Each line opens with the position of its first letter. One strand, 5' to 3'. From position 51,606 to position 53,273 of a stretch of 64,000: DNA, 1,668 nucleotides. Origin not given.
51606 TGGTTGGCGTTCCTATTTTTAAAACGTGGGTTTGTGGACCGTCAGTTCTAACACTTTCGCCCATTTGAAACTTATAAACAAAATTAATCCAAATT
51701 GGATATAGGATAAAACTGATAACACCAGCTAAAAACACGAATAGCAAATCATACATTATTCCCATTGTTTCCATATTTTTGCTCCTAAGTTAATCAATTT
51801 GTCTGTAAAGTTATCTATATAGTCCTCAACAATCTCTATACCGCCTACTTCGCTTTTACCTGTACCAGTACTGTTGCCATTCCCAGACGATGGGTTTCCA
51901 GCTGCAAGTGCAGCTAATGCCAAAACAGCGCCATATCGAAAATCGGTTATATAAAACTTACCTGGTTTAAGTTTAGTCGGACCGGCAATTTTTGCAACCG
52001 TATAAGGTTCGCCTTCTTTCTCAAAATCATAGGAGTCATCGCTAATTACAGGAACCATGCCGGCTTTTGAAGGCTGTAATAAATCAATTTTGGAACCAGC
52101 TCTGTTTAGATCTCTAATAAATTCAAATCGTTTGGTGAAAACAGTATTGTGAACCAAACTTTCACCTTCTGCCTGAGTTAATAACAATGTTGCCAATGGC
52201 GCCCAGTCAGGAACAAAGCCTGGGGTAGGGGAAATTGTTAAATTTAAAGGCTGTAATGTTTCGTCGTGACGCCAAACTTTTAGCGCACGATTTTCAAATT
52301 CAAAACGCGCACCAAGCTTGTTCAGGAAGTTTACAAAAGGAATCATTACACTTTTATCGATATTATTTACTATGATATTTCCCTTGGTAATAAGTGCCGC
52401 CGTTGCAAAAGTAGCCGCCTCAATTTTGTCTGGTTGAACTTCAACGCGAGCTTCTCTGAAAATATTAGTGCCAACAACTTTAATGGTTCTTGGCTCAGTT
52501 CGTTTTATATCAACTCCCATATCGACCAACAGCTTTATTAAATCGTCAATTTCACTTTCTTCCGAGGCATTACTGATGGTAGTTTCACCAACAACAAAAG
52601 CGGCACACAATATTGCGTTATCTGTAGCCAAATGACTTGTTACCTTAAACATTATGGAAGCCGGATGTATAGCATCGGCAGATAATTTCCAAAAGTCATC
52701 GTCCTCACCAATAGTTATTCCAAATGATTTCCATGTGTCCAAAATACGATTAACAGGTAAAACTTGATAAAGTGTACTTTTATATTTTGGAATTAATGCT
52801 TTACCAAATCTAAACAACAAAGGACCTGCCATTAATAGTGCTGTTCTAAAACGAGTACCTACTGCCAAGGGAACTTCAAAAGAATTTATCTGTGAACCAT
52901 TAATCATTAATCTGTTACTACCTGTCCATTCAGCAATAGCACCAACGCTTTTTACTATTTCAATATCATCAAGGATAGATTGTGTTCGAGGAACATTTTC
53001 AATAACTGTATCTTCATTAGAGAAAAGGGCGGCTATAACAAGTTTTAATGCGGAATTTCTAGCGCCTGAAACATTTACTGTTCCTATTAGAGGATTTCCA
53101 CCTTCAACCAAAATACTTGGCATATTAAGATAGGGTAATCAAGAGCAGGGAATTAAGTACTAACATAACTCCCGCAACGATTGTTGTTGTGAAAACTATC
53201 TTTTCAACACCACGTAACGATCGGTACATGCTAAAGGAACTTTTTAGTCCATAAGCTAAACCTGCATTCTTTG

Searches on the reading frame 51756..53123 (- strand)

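Call 10: search_protein_families(library=pfam, proteins=[window:51756-53123:-], max_evalue=0.001)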
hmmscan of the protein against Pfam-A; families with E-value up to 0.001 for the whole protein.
window:51756-53123:- (455 aa): 1 family
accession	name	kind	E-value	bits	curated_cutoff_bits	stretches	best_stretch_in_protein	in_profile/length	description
PF00275.25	EPSP_synthase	-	8.1e-48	163.6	22.8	1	6-409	1-395/417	EPSP synthase (3-phosphoshikimate 1-carboxyvinyltransferase)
